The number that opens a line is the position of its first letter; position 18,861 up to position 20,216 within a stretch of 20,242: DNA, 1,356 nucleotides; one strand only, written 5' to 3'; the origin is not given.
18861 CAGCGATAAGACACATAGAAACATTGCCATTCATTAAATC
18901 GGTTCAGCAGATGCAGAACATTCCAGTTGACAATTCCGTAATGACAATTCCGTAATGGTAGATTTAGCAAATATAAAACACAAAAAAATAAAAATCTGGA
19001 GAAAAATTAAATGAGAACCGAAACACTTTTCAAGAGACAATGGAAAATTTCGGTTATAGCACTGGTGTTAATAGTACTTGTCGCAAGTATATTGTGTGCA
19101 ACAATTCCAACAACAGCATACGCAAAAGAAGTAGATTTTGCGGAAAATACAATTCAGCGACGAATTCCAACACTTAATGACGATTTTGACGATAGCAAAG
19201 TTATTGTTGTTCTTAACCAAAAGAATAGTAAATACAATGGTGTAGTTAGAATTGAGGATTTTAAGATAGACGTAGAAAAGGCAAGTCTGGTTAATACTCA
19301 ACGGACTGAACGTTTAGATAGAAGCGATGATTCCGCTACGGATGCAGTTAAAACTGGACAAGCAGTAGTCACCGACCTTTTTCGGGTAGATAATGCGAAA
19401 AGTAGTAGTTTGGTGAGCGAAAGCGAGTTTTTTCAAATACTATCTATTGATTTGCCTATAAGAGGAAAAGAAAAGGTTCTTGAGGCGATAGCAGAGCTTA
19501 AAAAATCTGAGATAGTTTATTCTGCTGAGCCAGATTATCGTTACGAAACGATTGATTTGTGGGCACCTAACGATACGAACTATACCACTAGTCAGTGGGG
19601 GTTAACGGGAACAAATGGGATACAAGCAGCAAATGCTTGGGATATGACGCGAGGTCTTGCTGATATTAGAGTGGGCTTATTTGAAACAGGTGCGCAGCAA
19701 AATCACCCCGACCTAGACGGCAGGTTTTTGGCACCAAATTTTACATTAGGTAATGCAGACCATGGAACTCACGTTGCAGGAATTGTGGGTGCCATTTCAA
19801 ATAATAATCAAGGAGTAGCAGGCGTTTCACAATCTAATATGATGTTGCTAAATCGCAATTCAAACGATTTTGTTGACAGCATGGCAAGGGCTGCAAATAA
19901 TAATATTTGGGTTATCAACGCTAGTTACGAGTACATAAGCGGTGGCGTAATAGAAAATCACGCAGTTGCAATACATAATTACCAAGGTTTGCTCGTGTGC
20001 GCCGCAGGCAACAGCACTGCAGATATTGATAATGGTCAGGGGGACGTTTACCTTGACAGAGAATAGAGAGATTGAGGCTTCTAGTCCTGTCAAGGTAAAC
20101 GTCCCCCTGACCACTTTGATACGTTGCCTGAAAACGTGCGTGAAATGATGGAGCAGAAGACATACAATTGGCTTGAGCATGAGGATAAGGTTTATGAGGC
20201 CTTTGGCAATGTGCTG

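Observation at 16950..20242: Compositionally distinct AT-rich accessory island encoding lipoproteins and secreted proteins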

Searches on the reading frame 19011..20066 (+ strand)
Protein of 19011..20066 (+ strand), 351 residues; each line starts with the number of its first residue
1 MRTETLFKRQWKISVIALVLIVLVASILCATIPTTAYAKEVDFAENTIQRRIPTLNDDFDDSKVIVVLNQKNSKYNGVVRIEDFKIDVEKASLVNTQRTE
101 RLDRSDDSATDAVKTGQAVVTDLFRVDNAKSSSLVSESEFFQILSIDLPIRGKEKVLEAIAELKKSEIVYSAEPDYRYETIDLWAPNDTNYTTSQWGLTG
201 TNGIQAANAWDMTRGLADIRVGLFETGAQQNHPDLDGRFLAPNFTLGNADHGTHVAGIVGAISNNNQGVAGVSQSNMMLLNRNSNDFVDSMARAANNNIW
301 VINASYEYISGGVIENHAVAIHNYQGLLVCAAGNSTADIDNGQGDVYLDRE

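Call 6: search_protein_families(library=pfam, proteins=[window:19011-20066:+], max_evalue=0.1)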
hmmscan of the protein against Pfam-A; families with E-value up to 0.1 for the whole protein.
window:19011-20066:+ (351 aa): 2 families
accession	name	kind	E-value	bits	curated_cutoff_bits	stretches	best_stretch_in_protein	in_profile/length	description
PF00082.27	Peptidase_S8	-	9.4e-10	38.7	21.8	1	219-339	4-158/288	Subtilase family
PF10318.15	7TM_GPCR_Srh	-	0.033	13.7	26.3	1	2-71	110-183/302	Serpentine type 7TM GPCR chemoreceptor Srh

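Call 21: find_homologous_proteins(query=window:19011-20036:+, max_evalue=0.001)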
Query window:19011-20036:+ (342 aa): 1176 proteins with E <= 0.001 among 8000 candidates; the best 120 are listed.
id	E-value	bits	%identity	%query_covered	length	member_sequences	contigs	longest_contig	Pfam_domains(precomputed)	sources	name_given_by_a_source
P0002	4.7e-149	514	92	74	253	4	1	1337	-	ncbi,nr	ncbi:MAG: hypothetical protein EOM23_08180, partial [Candidatus Moranbacteria bacterium]|nr:hypothet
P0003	1.4e-132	460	87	70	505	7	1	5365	PF13306.13,PF00082.28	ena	-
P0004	7.1e-75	270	46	98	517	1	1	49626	PF00082.28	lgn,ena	-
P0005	7.6e-68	247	47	89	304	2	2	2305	PF00082.28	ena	-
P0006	9.2e-60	221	47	72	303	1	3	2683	PF01695.24,PF00082.28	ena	-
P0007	1.1e-57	214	53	62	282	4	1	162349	PF00082.28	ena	-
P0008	1.1e-57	214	51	58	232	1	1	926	-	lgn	-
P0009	2.9e-57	212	38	97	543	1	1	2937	PF00082.28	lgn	-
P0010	1.0e-54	204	42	85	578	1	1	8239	PF13517.13,PF00082.28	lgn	-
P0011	2.2e-54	203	44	83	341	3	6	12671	PF00082.28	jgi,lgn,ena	-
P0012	4.8e-48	182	39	69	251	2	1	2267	-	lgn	-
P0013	9.4e-44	168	38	76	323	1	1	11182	PF00082.28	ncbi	-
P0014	1.1e-41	161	37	96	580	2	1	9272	PF09479.17,PF00082.28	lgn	-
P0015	4.1e-39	153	44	55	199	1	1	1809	-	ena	-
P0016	5.9e-37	146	36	82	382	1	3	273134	PF00082.28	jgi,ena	-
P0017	3.9e-29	120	43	58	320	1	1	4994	PF00082.28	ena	-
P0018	1.4e-27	115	37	65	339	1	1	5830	PF00082.28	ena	-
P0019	1.4e-26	112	35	89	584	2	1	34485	PF00082.28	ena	-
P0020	1.4e-26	112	39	59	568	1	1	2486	PF00082.28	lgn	-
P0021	4.5e-23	100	32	95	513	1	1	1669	PF00082.28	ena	-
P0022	1.4e-21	95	37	48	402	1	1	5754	PF22148.2,PF00082.28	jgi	jgi:thermitase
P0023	8.1e-21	93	40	51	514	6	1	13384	PF22148.2,PF00082.28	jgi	jgi:thermitase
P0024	2.4e-20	91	34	63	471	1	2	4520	PF00082.28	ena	-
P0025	3.3e-20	91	38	54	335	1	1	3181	PF00082.28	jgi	jgi:thermitase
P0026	3.4e-20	91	31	84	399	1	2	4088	PF00082.28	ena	-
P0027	5.2e-20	90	37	56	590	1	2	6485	PF22148.2,PF00082.28,PF18911.7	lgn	-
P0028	5.9e-20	90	37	60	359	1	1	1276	PF00082.28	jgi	-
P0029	2.7e-19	88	36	58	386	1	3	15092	PF22148.2,PF00082.28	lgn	-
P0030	4.4e-19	87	42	46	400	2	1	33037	PF22148.2,PF00082.28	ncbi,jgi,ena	-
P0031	6.1e-19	86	38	58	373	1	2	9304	PF22148.2,PF00082.28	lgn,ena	-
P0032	7.0e-19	86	31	83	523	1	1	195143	PF00082.28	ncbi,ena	-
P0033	7.8e-19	86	30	82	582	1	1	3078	PF00082.28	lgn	-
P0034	8.0e-19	86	38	53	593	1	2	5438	PF00404.25,PF00082.28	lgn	-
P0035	8.2e-19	86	35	57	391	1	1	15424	PF22148.2,PF00082.28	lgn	-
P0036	1.7e-18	85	34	64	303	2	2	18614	PF00082.28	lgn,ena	-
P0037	2.1e-18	85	37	54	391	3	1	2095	PF22148.2,PF00082.28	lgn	-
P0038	3.6e-18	84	31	98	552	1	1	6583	PF00082.28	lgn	-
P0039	5.4e-18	83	38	54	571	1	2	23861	PF22148.2,PF07691.18,PF00082.28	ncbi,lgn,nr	ncbi:MAG: S8 family serine peptidase [Candidatus Levybacteria bacterium]|nr:S8 family serine peptida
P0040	5.8e-18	83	37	53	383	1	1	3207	PF22148.2,PF00082.28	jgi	jgi:thermitase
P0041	6.1e-18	83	37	53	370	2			PF22148.2,PF00082.28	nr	nr:S8 family peptidase [Staphylospora marina]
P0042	9.2e-18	83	34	63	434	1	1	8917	PF00082.28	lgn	-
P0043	1.2e-17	82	36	57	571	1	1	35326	PF22148.2,PF00082.28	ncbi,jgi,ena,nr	ncbi:MAG: S8 family serine peptidase [Defluviitaleaceae bacterium]|nr:S8 family serine peptidase [De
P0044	1.5e-17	82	37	53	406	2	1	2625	PF22148.2,PF00082.28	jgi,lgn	-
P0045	1.7e-17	82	35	61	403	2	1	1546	PF22148.2,PF00082.28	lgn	-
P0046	2.0e-17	81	36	54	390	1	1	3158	PF22148.2,PF00082.28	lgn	-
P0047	1.1e-16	79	37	53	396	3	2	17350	PF22148.2,PF00082.28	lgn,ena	-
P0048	1.1e-16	79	34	56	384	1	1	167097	PF22148.2,PF00082.28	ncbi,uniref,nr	ncbi:peptidase S8 [Mesobacillus foraminis]|uniref:S8 family peptidase n=1 Tax=Mesobacillus foraminis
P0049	1.7e-16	78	35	51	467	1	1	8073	PF22148.2,PF00082.28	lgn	-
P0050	4.1e-16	77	33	58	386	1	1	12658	PF00082.28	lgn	-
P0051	4.3e-16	77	33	53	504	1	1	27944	PF13860.13,PF00082.28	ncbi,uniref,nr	ncbi:S8 family serine peptidase [Clostridium oryzae]|uniref:Thermophilic serine proteinase n=1 Tax=C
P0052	5.9e-16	77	39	41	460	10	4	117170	PF00082.28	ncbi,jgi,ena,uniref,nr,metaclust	ncbi:MAG: serine protease precursor [Candidatus Woesebacteria bacterium GW2011_GWB1_39_12]|uniref:Se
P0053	6.5e-16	76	34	56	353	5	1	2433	PF22148.2,PF00082.28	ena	-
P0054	6.6e-16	76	33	61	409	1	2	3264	PF22148.2,PF00082.28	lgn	-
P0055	7.9e-16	76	36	57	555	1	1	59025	PF22148.2,PF00082.28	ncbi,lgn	ncbi:MAG: S8 family serine peptidase [Bacillota bacterium]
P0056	9.0e-16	76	38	49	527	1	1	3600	PF22148.2,PF00082.28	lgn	-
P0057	1.1e-15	76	36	58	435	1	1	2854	PF22148.2,PF00082.28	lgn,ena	-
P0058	1.1e-15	76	32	55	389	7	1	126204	PF22148.2,PF00082.28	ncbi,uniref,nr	ncbi:S8 family peptidase [Polycladomyces subterraneus]|uniref:S8 family peptidase n=1 Tax=Polycladom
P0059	1.3e-15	76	38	53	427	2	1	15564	PF22148.2,PF00082.28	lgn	-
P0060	1.4e-15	75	34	58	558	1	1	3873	PF22148.2,PF17957.8,PF00082.28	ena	-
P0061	1.6e-15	75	32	82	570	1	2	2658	PF00082.28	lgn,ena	-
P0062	1.6e-15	75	38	53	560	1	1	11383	PF22148.2,PF00082.28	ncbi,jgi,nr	ncbi:MAG: alkaline proteinase [Symbiobacteriaceae bacterium]|jgi:subtilisin family serine protease|n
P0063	1.6e-15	75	37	44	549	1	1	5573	PF22148.2,PF00082.28,PF16656.12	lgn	-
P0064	5.1e-15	74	34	70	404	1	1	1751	PF00082.28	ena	-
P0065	7.3e-15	73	36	52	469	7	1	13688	PF00082.28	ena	-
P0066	8.4e-15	73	32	60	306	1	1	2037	PF22148.2,PF00082.28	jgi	jgi:thermitase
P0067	9.0e-15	73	35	58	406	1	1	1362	PF00082.28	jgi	jgi:thermitase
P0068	1.2e-14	72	35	55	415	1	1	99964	PF22148.2,PF00082.28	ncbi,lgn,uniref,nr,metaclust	ncbi:S8 family peptidase [Alicyclobacillus ferrooxydans]|uniref:S8 family peptidase n=1 Tax=Alicyclo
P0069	1.2e-14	72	37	53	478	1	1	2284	PF22148.2,PF00082.28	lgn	-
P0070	1.3e-14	72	33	66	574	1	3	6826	PF00188.33,PF00082.28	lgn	-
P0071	1.5e-14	72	37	56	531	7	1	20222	PF22148.2,PF00082.28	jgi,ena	-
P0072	1.5e-14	72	36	55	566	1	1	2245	PF22148.2,PF02369.23,PF00082.28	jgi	jgi:thermitase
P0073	1.6e-14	72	34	53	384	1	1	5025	PF22148.2,PF00082.28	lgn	-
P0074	2.0e-14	72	35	54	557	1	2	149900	PF22148.2,PF00082.28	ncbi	-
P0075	2.4e-14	71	37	53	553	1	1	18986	PF22148.2,PF20773.6,PF00082.28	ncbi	-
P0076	2.6e-14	71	31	57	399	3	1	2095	PF22148.2,PF00082.28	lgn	-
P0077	4.2e-14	71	36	57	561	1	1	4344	PF22148.2,PF00082.28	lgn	-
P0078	4.7e-14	70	34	56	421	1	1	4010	PF22148.2,PF00082.28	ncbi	ncbi:MAG: S8 family peptidase [bacterium]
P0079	5.0e-14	70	33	58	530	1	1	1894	PF22148.2,PF00082.28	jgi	-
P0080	5.6e-14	70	36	54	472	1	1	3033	PF22148.2,PF00082.28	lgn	-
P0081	5.8e-14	70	31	61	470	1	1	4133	PF22148.2,PF00082.28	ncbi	-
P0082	6.0e-14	70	35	54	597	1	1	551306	PF22148.2,PF13860.13,PF00082.28,PF18911.7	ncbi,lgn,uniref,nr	ncbi:S8 family serine peptidase [Ectobacillus ponti]|uniref:S8 family serine peptidase n=1 Tax=Ectob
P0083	6.8e-14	70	34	50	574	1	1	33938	PF22148.2,PF00082.28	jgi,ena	-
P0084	7.4e-14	70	35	57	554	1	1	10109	PF22148.2,PF00082.28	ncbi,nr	ncbi:MAG: S8 family serine peptidase [Chloroflexales bacterium]|nr:S8 family serine peptidase [Chlor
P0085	7.7e-14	70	36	53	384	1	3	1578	PF22148.2,PF00082.28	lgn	-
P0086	8.3e-14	70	32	58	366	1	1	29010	PF22148.2,PF00082.28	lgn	-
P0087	8.3e-14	70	34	54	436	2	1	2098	PF00082.28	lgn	-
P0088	8.8e-14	69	33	62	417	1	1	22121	PF22148.2,PF00082.28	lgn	-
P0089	9.8e-14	69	33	62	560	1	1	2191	PF22148.2,PF20773.6,PF00082.28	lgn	-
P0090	9.8e-14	69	33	68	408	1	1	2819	PF22148.2,PF00082.28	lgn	-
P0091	1.5e-13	69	35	57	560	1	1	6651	PF22148.2,PF00082.28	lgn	-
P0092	1.6e-13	69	33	51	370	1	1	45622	PF22148.2,PF00082.28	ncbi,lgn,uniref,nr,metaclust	ncbi:thermitase [Marininema mesophilum]|uniref:Thermitase n=1 Tax=Marininema mesophilum TaxID=104834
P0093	1.6e-13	69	34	55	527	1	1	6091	PF22148.2,PF00082.28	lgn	-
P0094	1.6e-13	69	31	67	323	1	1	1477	PF22148.2,PF00082.28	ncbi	ncbi:MAG: S8 family serine peptidase, partial [Patescibacteria group bacterium]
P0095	1.7e-13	69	39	36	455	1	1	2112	PF00082.28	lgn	-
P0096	1.8e-13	69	31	57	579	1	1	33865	PF22148.2,PF00082.28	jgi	jgi:thermitase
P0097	1.8e-13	68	33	57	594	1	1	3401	PF22148.2,PF00082.28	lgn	-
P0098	1.9e-13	68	35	49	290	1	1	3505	PF00082.28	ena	-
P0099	2.0e-13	68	33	54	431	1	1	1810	PF00082.28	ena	-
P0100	2.0e-13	68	36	57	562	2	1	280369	PF22148.2,PF00082.28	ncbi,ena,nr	ncbi:MAG TPA: S8 family serine peptidase [Symbiobacteriaceae bacterium]|nr:S8 family serine peptidas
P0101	2.0e-13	68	36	48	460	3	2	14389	PF22148.2,PF00082.28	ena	-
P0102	2.0e-13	68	31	70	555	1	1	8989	PF22148.2,PF00082.28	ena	-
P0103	2.2e-13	68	31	84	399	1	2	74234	PF00082.28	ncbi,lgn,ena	-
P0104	2.2e-13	68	31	67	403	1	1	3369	PF22148.2,PF00082.28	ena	-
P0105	2.6e-13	68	25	95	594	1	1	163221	PF00082.28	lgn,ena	-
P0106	2.6e-13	68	33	61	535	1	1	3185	PF22148.2,PF17957.8,PF00082.28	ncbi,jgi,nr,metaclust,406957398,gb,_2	ncbi:MAG: peptidase S8/S53 subtilisin kexin sedolisin [uncultured bacterium]|nr:MAG: peptidase S8/S5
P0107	2.9e-13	68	37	40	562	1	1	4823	PF22148.2,PF00082.28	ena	-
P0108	3.1e-13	68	33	65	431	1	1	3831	PF22148.2,PF00082.28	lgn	-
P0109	3.9e-13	67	35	51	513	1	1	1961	PF22148.2,PF00082.28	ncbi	-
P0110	4.2e-13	67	35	56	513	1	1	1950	PF19190.7,PF22148.2,PF00082.28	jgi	jgi:thermitase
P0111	4.4e-13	67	33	54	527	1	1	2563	PF22148.2,PF00082.28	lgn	-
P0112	4.6e-13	67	35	54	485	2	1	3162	PF22148.2,PF00082.28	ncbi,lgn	-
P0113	5.2e-13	67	32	64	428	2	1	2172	PF22148.2,PF00082.28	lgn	-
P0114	5.9e-13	67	31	59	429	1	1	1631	PF22148.2,PF00082.28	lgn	-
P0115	6.5e-13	67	35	55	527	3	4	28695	PF22148.2,PF00082.28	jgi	jgi:thermitase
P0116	6.7e-13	67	35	47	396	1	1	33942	PF22148.2,PF00082.28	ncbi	ncbi:hypothetical protein A2W14_01725, partial [Candidatus Gottesmanbacteria bacterium RBG_16_37_8]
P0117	7.0e-13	67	34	58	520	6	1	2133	PF19190.7,PF22148.2,PF00082.28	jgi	jgi:type VII secretion-associated serine protease mycosin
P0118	7.4e-13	66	30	54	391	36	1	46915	PF22148.2,PF00082.28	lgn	-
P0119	8.0e-13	66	36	46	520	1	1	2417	PF22148.2,PF00082.28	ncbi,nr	ncbi:S8 family serine peptidase, partial [Patescibacteria group bacterium]|nr:S8 family serine pepti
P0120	8.5e-13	66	33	56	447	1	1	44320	PF00082.28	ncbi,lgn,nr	ncbi:MAG TPA: S8 family peptidase [Patescibacteria group bacterium]|nr:S8 family peptidase [Patescib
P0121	8.8e-13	66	29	75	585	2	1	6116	PF22148.2,PF00041.28,PF00082.28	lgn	-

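Call 22: find_encoding_contigs(protein=P0003, flank=10000)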
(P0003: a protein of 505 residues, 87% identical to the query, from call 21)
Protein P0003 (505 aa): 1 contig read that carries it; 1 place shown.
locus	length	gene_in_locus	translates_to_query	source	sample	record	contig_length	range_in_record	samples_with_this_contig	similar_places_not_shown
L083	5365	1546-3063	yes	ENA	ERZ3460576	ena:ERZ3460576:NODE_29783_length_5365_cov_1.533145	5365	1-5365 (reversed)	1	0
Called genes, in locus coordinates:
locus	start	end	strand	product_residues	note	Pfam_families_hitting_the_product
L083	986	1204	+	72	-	-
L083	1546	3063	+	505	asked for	PF00082:Peptidase_S8, PF13306:LRR_5 (weak)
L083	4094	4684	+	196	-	PF00665:rve, PF13610:DDE_Tnp_IS240 (weak), PF13683:rve_3, PF13333:rve_2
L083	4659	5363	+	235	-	?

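Call 23: find_encoding_contigs(protein=P0002, flank=10000)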
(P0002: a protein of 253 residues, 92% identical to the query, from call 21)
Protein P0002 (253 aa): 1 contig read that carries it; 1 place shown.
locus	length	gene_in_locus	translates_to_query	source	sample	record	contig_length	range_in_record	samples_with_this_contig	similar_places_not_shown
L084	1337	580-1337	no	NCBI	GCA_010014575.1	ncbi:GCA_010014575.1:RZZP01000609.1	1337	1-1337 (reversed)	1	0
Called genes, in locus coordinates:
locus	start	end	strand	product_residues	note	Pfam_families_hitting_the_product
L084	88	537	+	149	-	-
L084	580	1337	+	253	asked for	?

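Call 24: find_encoding_contigs(protein=P0004, flank=10000)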
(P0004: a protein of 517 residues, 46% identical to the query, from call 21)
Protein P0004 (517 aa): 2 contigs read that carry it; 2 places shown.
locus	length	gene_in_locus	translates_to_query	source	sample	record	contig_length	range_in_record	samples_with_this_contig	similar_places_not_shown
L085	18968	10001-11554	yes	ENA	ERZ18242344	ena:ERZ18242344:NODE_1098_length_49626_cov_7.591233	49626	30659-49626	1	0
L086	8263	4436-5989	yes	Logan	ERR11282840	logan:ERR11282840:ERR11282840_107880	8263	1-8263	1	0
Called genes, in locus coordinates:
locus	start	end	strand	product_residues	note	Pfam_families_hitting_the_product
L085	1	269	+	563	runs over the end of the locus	PF01432:Peptidase_M3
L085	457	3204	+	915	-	PF00496:SBP_bac_5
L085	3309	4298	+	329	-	PF00528:BPD_transp_1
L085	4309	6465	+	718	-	PF12911:OppC_N, PF00528:BPD_transp_1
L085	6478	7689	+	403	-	PF00005:ABC_tran, PF08352:oligo_HPY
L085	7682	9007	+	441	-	PF00005:ABC_tran, PF13304:AAA_21 (faint), PF08352:oligo_HPY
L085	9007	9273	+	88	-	-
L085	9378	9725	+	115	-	PF03860:Csp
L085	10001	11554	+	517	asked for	PF00082:Peptidase_S8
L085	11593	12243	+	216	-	-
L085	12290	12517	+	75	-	-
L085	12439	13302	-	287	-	PF02311:AraC_binding, PF00165:HTH_AraC, PF12833:HTH_18, PF00165:HTH_AraC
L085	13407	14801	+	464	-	PF02614:UxaC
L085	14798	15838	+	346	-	PF03786:UxuA, PF01261:AP_endonuc_2 (weak)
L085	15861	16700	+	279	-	PF00106:adh_short, PF13561:adh_short_C2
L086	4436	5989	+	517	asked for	PF00082:Peptidase_S8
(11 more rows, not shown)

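Call 56: search_protein_families(library=ncbifam, proteins=[window:19011-20066:+], max_evalue=0.01)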
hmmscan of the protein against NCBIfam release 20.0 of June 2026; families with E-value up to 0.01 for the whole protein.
window:19011-20066:+ (351 aa): 2 families
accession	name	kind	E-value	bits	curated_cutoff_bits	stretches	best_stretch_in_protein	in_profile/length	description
NF033595.1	denti_PrtP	equivalog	7.7e-10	38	300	1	248-284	247-283/606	dentilisin complex serine proteinase subunit PrtP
TIGR03921.1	T7SS_mycosin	equivalog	1.3e-06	27.8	278.75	1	205-288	2-90/353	type VII secretion-associated serine protease mycosin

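Call 75: search_protein_families(library=pfam, proteins=[L088:2051-3007:+, P0003, P0004, L087:1538-1975:+], max_evalue=1)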
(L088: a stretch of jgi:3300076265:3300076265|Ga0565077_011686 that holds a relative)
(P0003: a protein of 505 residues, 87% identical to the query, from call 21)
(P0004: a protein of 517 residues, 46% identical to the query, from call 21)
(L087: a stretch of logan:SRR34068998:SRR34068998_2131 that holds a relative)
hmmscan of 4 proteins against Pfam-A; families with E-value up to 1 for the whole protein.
L088:2051-3007:+ (319 aa): 3 families
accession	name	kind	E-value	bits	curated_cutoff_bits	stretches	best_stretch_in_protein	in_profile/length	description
PF13306.12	LRR_5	-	6.1e-25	88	27.7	2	199-314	14-122/127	BspA type Leucine rich repeat region (6 copies)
PF13855.12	LRR_8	-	0.0057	16.8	27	0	229-263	12-46/61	Leucine rich repeat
PF18353.6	PG_isomerase_N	-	0.07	14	25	1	76-118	22-66/112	Phosphoglucose isomerase N-terminal domain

P0003 (505 aa): 2 families
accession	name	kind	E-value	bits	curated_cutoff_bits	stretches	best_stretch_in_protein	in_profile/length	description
PF00082.27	Peptidase_S8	-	1.1e-36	127.1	21.8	1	118-398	4-273/288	Subtilase family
PF13306.12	LRR_5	-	4.3e-06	27.1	27.7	1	454-487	20-53/127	BspA type Leucine rich repeat region (6 copies)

P0004 (517 aa): 1 family
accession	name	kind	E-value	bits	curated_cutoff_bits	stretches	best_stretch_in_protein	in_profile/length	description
PF00082.27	Peptidase_S8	-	4.7e-36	125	21.8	1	197-441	3-273/288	Subtilase family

L087:1538-1975:+ (145 aa): 0 families

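Call 85: search_protein_families(library=pfam, proteins=[L087:2-367:+, L084:88-537:+, L083:4659-5363:+], max_evalue=0.01)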
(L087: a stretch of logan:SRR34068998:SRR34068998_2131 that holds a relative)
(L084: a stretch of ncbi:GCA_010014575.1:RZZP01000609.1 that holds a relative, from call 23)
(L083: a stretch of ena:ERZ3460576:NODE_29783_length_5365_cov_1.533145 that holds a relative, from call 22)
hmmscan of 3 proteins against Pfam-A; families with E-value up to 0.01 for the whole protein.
L087:2-367:+ (121 aa): 1 family
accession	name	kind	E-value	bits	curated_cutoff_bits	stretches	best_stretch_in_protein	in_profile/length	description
PF01746.26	tRNA_m1G_MT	-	8.9e-32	110.8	27.3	1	2-116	83-195/195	tRNA (Guanine-1)-methyltransferase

L084:88-537:+ (149 aa): 0 families

L083:4659-5363:+ (235 aa): 0 families
